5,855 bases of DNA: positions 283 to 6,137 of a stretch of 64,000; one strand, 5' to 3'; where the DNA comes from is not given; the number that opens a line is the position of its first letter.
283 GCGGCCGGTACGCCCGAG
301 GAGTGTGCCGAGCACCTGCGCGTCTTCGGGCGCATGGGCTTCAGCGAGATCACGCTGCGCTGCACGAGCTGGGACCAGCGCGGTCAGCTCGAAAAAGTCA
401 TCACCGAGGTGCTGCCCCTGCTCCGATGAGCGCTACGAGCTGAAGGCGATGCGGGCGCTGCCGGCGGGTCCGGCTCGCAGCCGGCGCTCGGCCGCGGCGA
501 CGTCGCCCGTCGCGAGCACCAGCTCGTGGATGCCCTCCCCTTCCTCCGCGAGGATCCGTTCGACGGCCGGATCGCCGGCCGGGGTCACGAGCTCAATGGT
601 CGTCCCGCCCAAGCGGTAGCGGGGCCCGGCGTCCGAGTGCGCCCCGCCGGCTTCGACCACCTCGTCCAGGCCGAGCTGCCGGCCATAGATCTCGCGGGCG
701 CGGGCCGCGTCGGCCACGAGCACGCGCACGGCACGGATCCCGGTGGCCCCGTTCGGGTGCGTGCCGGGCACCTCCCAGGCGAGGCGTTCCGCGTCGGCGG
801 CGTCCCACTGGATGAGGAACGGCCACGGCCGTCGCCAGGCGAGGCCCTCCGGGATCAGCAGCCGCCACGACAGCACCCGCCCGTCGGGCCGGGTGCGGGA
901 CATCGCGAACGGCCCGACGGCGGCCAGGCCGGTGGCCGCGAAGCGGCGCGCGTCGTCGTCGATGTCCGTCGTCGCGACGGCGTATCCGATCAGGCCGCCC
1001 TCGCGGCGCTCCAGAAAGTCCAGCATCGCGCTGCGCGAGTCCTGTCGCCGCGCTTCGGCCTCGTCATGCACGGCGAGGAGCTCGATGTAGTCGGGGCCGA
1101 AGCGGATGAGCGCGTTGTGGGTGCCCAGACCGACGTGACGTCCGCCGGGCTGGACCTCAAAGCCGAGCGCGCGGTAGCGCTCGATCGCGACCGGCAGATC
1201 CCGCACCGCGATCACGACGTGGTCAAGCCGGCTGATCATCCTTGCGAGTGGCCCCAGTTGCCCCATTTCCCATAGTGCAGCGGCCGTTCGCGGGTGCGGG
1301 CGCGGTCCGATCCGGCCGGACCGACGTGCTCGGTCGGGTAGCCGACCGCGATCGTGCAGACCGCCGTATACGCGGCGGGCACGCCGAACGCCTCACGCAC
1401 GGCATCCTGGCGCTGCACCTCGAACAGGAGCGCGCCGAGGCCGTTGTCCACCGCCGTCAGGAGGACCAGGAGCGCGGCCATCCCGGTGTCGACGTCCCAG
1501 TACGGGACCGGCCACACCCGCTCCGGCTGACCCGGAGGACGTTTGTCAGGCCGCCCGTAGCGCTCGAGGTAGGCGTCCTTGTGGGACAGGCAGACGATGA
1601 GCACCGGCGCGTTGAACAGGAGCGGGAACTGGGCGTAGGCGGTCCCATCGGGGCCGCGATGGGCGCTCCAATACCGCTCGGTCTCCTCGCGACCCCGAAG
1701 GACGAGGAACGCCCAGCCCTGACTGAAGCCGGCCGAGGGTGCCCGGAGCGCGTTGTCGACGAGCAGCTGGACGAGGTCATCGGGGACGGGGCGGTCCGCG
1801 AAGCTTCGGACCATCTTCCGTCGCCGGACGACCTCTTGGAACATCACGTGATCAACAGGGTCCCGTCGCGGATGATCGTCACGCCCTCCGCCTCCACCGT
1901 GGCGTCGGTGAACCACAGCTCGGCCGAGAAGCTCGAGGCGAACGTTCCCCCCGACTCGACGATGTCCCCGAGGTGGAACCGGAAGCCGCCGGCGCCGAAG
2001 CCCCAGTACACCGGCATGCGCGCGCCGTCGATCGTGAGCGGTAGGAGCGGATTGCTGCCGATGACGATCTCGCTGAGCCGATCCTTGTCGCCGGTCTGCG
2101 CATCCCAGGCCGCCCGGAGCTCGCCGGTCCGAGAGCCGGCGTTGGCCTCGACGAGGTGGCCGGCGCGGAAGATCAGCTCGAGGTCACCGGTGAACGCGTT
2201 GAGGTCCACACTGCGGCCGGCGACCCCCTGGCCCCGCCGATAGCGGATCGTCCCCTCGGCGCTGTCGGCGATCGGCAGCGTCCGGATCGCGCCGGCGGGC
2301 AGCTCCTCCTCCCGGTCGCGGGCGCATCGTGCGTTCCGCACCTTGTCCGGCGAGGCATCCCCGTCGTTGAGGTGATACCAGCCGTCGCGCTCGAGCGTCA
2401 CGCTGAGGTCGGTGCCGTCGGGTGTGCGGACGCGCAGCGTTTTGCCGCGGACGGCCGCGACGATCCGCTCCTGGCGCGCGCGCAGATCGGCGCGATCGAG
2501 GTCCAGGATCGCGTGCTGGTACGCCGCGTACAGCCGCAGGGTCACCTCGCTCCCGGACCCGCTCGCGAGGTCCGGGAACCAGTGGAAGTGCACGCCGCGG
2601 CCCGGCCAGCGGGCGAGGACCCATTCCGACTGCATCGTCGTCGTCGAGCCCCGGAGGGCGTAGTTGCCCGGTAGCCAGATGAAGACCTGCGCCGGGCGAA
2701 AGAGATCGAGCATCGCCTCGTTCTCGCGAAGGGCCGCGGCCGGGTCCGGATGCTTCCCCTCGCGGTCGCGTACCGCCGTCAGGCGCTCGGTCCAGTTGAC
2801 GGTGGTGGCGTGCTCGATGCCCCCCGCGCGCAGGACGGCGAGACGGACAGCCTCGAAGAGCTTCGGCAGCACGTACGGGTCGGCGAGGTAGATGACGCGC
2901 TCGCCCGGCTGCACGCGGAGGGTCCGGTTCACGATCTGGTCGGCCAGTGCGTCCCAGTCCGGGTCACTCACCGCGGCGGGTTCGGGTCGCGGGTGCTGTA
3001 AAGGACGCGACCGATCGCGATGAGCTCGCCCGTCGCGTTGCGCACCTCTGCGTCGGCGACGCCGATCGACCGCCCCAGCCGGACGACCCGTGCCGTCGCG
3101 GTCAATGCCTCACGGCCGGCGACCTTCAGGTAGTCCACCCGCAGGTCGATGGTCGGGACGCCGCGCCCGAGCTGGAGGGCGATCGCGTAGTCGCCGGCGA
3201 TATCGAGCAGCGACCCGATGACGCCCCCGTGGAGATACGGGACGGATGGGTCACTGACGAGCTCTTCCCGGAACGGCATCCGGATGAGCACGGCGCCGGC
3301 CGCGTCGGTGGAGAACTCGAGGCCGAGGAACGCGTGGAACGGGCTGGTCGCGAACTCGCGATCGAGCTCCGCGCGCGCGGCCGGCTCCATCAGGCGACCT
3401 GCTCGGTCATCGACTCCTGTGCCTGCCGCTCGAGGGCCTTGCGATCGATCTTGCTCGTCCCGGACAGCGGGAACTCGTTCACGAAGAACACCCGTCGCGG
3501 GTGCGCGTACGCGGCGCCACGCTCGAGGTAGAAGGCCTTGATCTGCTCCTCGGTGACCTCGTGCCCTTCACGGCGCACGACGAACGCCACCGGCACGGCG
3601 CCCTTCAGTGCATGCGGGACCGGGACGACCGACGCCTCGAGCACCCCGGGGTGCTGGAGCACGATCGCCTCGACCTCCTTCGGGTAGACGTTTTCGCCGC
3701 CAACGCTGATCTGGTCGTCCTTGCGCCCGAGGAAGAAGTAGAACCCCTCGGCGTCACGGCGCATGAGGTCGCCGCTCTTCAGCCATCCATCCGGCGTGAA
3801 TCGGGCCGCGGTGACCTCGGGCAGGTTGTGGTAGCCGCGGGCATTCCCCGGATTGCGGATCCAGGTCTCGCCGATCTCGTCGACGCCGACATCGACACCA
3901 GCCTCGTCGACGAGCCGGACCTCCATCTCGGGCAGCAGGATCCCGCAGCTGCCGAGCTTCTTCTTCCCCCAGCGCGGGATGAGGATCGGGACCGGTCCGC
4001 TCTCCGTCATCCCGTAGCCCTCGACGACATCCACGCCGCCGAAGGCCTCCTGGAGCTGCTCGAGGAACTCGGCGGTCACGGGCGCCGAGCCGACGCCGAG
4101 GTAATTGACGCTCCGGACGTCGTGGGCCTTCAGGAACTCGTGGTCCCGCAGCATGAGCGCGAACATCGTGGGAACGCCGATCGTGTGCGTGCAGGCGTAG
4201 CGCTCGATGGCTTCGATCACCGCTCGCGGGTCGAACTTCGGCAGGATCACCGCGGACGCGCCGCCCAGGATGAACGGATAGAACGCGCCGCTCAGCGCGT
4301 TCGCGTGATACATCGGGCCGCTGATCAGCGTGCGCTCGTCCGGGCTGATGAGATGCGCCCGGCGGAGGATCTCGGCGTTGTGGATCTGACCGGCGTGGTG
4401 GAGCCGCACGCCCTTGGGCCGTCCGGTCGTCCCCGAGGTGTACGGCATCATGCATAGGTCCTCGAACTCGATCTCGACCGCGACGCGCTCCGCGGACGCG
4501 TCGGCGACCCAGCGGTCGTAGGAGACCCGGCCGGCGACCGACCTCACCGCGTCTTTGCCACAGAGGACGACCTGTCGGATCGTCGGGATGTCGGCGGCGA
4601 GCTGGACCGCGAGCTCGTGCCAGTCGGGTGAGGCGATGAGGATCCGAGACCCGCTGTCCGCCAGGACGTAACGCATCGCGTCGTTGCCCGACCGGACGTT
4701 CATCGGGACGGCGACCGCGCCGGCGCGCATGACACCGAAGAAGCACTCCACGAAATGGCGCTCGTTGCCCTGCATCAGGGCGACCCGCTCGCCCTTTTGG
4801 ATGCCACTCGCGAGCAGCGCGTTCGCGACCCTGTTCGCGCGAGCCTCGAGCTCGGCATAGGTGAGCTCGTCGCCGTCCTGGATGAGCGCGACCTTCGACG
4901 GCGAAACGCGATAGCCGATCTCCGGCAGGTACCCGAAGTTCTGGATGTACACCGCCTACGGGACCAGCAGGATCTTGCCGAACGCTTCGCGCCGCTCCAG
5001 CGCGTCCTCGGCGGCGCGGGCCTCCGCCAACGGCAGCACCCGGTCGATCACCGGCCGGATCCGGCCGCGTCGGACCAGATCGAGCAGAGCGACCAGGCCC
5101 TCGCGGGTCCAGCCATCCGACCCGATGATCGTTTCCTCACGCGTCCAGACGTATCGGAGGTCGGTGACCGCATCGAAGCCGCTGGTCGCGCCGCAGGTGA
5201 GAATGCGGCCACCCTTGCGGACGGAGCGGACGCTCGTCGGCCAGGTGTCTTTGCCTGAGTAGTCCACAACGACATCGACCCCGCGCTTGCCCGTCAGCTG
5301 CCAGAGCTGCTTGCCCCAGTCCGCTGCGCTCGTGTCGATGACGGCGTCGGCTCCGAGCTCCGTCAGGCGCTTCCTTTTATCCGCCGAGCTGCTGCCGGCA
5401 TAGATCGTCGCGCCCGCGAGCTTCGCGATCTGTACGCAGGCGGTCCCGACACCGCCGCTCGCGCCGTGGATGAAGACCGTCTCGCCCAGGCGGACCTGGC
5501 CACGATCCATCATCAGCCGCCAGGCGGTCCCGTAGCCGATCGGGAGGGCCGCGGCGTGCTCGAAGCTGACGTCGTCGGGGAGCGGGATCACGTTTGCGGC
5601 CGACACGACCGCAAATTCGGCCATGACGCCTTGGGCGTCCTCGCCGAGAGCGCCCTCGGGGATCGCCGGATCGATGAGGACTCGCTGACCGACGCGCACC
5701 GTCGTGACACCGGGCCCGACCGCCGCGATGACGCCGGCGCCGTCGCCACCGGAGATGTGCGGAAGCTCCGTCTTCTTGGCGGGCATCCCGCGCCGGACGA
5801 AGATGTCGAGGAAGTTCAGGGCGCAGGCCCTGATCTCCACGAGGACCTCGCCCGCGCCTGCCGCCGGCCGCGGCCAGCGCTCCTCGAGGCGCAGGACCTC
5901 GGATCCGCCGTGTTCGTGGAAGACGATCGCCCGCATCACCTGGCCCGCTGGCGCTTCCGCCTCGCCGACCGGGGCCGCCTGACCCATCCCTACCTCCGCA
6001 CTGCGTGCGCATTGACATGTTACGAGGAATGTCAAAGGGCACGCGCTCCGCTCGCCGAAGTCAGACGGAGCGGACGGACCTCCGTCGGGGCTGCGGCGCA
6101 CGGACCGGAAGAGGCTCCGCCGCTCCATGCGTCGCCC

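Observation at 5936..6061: Everted half-site repeat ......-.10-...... overlapping a perfect TTGACA -35 upstream of the seven-gene dehydrogenase-ligase-thioesterase operon, immediately downstream of the GntR gene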

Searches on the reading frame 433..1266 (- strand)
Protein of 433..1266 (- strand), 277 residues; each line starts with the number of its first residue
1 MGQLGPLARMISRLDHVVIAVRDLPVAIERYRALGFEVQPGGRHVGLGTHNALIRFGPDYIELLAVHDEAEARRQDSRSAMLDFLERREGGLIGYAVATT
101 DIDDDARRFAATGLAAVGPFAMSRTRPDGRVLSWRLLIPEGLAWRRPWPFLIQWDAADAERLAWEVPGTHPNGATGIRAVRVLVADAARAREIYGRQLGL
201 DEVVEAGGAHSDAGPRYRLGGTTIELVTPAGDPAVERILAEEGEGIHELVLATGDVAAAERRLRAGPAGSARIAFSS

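Call 12: search_protein_families(library=pfam, proteins=[window:433-1266:-])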
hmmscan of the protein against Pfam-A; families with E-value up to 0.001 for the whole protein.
window:433-1266:- (277 aa): 3 families
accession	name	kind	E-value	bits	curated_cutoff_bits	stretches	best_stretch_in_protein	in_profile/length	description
PF13468.12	Glyoxalase_3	-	4.9e-53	180.2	25.1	1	14-195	1-173/176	Glyoxalase-like domain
PF13669.12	Glyoxalase_4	-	6.2e-10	39.8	27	1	15-116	1-93/109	Glyoxalase/Bleomycin resistance protein/Dioxygenase superfamily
PF00903.31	Glyoxalase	-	1.6e-09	38.6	20.6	1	13-115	1-94/121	Glyoxalase/Bleomycin resistance protein/Dioxygenase superfamily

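Call 46: search_protein_families(library=ncbifam, proteins=[window:433-1266:-], max_evalue=0.00001)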
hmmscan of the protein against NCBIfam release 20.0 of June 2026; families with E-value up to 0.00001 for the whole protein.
window:433-1266:- (277 aa): 1 family
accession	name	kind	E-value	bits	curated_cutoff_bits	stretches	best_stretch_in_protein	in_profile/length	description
TIGR03081.1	metmalonyl_epim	equivalog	7e-13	49.2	114.95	1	13-114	1-96/129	methylmalonyl-CoA epimerase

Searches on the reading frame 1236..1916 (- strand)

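Call 17: search_protein_families(library=pfam, proteins=[window:1236-1916:-])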
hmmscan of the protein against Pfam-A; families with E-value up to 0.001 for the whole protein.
window:1236-1916:- (226 aa): 2 families
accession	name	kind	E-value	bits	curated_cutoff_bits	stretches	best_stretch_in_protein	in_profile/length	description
PF00881.29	Nitroreductase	-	1.8e-20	74.3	23.5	1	30-193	1-167/167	Nitroreductase family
PF14512.11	TM1586_NiRdase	-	0.00014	22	27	0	28-53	4-29/215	Putative TM nitroreductase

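Call 46: search_protein_families(library=ncbifam, proteins=[window:1236-1916:-], max_evalue=0.00001)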
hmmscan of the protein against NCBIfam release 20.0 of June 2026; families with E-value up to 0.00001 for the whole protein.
window:1236-1916:- (226 aa): 3 families
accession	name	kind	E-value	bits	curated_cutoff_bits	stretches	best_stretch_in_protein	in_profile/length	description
TIGR02476.1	BluB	equivalog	4.7e-14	52.2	150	1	25-88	8-71/205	5,6-dimethylbenzimidazole synthase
TIGR03553.1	F420_FbiB_CTERM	equivalog_domain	3.7e-12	46.4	249.55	0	29-82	2-55/194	F420 biosynthesis protein FbiB, C-terminal domain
NF009810.0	PRK13294.1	equivalog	4.1e-12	45.7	304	1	27-200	255-436/449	coenzyme F420-0:L-glutamate ligase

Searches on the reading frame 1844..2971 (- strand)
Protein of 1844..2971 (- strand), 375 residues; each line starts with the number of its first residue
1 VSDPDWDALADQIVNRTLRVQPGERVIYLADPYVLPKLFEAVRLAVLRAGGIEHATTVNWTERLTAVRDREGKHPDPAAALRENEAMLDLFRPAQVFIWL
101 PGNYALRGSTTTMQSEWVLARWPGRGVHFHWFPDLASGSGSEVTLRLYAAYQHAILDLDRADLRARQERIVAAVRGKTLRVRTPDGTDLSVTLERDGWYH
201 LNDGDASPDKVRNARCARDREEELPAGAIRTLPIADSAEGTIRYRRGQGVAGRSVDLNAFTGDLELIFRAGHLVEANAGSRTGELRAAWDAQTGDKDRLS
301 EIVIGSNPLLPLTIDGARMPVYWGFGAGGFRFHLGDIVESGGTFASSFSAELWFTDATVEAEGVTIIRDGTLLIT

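Call 12: search_protein_families(library=pfam, proteins=[window:1844-2971:-])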
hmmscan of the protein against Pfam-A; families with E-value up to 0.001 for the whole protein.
window:1844-2971:- (375 aa): 1 family
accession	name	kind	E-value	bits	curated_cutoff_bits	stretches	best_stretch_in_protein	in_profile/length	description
PF02073.20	Peptidase_M29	-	0.00035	19.9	27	0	165-305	190-318/406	Thermophilic metalloprotease (M29)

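Call 46: search_protein_families(library=ncbifam, proteins=[window:1844-2971:-], max_evalue=0.00001)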
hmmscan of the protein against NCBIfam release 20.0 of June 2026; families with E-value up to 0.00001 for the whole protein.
window:1844-2971:- (375 aa): 0 families

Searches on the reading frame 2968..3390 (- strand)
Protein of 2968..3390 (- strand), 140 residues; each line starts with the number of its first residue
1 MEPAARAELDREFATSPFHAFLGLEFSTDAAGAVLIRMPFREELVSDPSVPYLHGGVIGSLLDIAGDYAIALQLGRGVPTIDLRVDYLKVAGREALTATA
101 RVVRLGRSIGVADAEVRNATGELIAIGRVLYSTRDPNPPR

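Call 12: search_protein_families(library=pfam, proteins=[window:2968-3390:-])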
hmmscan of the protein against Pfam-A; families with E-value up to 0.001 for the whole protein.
window:2968-3390:- (140 aa): 2 families
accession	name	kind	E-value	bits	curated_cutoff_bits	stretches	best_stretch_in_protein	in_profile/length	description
PF03061.28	4HBT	-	1.1e-14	54.9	20.6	1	52-124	3-78/79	Thioesterase superfamily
PF13622.12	4HBT_3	-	0.00014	22.5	24.3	1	53-127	11-78/83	Acyl-CoA thioesterase N-terminal domain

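Call 46: search_protein_families(library=ncbifam, proteins=[window:2968-3390:-], max_evalue=0.00001)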
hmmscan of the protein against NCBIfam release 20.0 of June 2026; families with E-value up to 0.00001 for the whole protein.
window:2968-3390:- (140 aa): 4 families
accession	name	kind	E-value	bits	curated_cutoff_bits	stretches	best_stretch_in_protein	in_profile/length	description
NF008675.0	PRK11688.1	equivalog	9.2e-22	77.5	107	2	78-131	100-153/156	thioesterase family protein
TIGR00369.1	unchar_dom_1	domain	1.3e-21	76.9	36.6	1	18-130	2-114/117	hotdog fold thioesterase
TIGR02286.1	PaaD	equivalog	1.8e-07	31.4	118.9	1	22-126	4-106/114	hydroxyphenylacetyl-CoA thioesterase PaaI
NF047425.1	MenI_Listeria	exception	1.2e-06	28.2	185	1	20-131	5-116/122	1,4-dihydroxy-2-naphthoyl-CoA hydrolase MenI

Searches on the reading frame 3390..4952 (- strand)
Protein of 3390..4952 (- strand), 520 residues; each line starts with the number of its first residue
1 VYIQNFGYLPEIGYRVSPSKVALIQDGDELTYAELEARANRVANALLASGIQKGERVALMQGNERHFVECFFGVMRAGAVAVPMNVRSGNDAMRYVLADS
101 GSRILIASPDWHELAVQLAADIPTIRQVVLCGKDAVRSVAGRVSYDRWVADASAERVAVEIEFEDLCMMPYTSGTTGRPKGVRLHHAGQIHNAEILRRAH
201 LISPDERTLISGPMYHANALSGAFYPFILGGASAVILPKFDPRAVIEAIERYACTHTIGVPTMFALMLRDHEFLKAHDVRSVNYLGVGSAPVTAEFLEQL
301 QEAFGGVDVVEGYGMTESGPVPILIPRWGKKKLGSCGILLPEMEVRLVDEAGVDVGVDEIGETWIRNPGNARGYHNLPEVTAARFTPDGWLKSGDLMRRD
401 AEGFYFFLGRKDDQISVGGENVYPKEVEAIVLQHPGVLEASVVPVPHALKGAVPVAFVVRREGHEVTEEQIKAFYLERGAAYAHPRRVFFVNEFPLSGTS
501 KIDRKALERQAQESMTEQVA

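Call 12: search_protein_families(library=pfam, proteins=[window:3390-4952:-])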
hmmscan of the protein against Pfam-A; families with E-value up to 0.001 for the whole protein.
window:3390-4952:- (520 aa): 2 families
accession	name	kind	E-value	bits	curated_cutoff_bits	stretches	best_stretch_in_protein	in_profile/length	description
PF00501.34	AMP-binding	-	5.7e-89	299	29.9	1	17-375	8-384/384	AMP-binding enzyme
PF13193.12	AMP-binding_C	-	4.7e-18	66.3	24.5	1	426-501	1-76/76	AMP-binding enzyme C-terminal domain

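Call 46: search_protein_families(library=ncbifam, proteins=[window:3390-4952:-], max_evalue=0.00001)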
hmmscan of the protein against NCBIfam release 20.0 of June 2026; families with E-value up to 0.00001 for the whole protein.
window:3390-4952:- (520 aa): 106 families (the best 25 are shown)
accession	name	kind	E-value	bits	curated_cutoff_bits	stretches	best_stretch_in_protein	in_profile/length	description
NF004837.0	PRK06187.1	subfamily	5.6e-128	427.5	476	1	5-518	9-529/531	long-chain-fatty-acid--CoA ligase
NF006182.0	PRK08316.1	subfamily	3.9e-96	322.6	663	1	16-514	23-520/523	fatty acyl-CoA synthetase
NF005702.0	PRK07514.1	subfamily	1e-91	307.8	558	1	23-513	23-502/506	malonyl-CoA synthase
NF005307.0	PRK06839.1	equivalog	1.1e-88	298.1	748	1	6-512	4-494/496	o-succinylbenzoate--CoA ligase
NF052269.1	Staph_lig_FadD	equivalog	2.6e-88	296.5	650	1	17-515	13-497/499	long-chain-fatty-acid--CoA ligase FadD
NF006181.0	PRK08314.1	subfamily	7.9e-84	281.9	705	1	16-516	36-559/563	long-chain-fatty-acid--CoA ligase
TIGR02262.1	benz_CoA_lig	subfamily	6.5e-83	279.2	375.25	1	19-507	20-505/508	benzoate-CoA ligase family protein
NF005801.1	PRK07656.1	equivalog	1.7e-82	277.7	657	1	19-507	16-499/500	FadD3 family acyl-CoA ligase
NF009233.0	PRK12583.1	subfamily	2.8e-80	270.3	832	1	25-517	41-556/558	fatty acid CoA ligase family protein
NF004808.0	PRK06155.1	equivalog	2.8e-80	270.1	722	1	17-510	34-521/542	ATP-dependent acyl-CoA ligase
NF005714.0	PRK07529.1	subfamily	3.4e-80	270.2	632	1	26-519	60-584/640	acyl-CoA synthetase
NF005676.0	PRK07470.1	equivalog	7e-80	269.1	774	1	16-513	32-531/544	acyl-CoA synthetase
NF006572.0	PRK09088.1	equivalog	1.5e-79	267.9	696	1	15-510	12-486/491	acyl-CoA synthetase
NF005857.1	PRK07786.1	exception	8.4e-79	265.4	733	1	17-506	22-507/513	fatty-acid--CoA ligase FadD5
NF002966.0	PRK03640.1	equivalog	3.5e-77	260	556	1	15-513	13-482/483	o-succinylbenzoate--CoA ligase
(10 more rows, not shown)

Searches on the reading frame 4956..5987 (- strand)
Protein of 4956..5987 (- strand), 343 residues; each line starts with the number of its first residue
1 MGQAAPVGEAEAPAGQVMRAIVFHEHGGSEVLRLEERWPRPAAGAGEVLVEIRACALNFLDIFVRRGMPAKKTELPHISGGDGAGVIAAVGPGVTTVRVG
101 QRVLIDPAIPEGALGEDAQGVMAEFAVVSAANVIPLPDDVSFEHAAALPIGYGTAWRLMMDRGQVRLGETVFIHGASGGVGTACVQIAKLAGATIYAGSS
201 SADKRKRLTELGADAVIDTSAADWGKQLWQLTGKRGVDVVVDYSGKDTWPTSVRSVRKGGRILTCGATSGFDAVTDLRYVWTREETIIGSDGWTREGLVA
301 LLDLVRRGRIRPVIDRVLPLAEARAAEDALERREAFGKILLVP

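Call 12: search_protein_families(library=pfam, proteins=[window:4956-5936:-])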
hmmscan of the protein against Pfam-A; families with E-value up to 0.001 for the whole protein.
window:4956-5936:- (326 aa): 4 families
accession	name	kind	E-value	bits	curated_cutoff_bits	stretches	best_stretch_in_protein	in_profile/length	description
PF00107.32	ADH_zinc_N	-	3.7e-28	98.5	31.8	1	162-287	1-126/129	Zinc-binding dehydrogenase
PF13602.12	ADH_zinc_N_2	-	1.1e-18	68.9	27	1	194-324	1-134/134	Zinc-binding dehydrogenase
PF08240.17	ADH_N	-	2.5e-18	66.7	23.5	1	27-121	1-104/104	Alcohol dehydrogenase GroES-like domain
PF01113.26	DapB_N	-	0.00043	20.8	25.6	0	154-254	3-101/124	Dihydrodipicolinate reductase, N-terminus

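Call 46: search_protein_families(library=ncbifam, proteins=[window:4956-5987:-], max_evalue=0.00001)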
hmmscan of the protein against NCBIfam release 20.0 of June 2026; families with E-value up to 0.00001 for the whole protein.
window:4956-5987:- (343 aa): 25 families
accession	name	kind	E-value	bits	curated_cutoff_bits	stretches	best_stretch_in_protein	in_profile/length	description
TIGR02824.1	quinone_pig3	subfamily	1.5e-60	204.9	296.8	1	18-341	1-323/325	putative NAD(P)H quinone oxidoreductase, PIG3 family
TIGR01751.1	crot-CoA-red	equivalog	4.7e-55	186.9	378.55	2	116-339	136-383/398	crotonyl-CoA carboxylase/reductase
NF010344.0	PRK13771.1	subfamily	4.8e-42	144.1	349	2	114-341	110-331/334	putative alcohol dehydrogenase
NF008024.0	PRK10754.1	subfamily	5.5e-42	144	348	1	19-343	3-327/327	NADPH:quinone reductase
NF041172.1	AcrlCoa_red_Thmprot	equivalog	6.9e-38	130.4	500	1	114-342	110-333/334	acryloyl-CoA reductase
NF041183.1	Pks2_ls1_myc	equivalog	1.1e-32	112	2400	1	40-267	1427-1644/2086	sulfolipid-1 biosynthesis phthioceranic/hydroxyphthioceranic acid synthase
TIGR02817.1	adh_fam_1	subfamily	1.8e-31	109.8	284.05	1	39-247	23-227/336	zinc-binding alcohol dehydrogenase family protein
TIGR02823.1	oxido_YhdH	subfamily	3.5e-26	91.8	297.25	1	42-276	23-252/324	acrylyl-CoA reductase family protein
NF003808.0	PRK05396.1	equivalog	2.5e-24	85.8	380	1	113-341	112-338/341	L-threonine 3-dehydrogenase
TIGR03989.1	Rxyl_3153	subfamily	3.7e-23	82.4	440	2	120-269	139-290/370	NDMA-dependent alcohol dehydrogenase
NF041097.1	keto_inos_dh_IolM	equivalog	4e-23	81.7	450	1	115-335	146-382/389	scyllo-inosose 3-dehydrogenase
TIGR00692.1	tdh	equivalog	6.3e-22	78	458.35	1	114-268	111-263/340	L-threonine 3-dehydrogenase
TIGR03451.1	mycoS_dep_FDH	equivalog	3.5e-21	75.4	512.9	2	120-267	129-277/358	S-(hydroxymethyl)mycothiol dehydrogenase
NF006940.0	PRK09422.1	equivalog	1.9e-20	73.1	344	1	117-333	112-325/338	alcohol dehydrogenase AdhP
NF051456.1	acrylyl_AcuI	equivalog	2.9e-18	65.7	440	1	45-292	27-268/325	acrylyl-CoA reductase (NADPH)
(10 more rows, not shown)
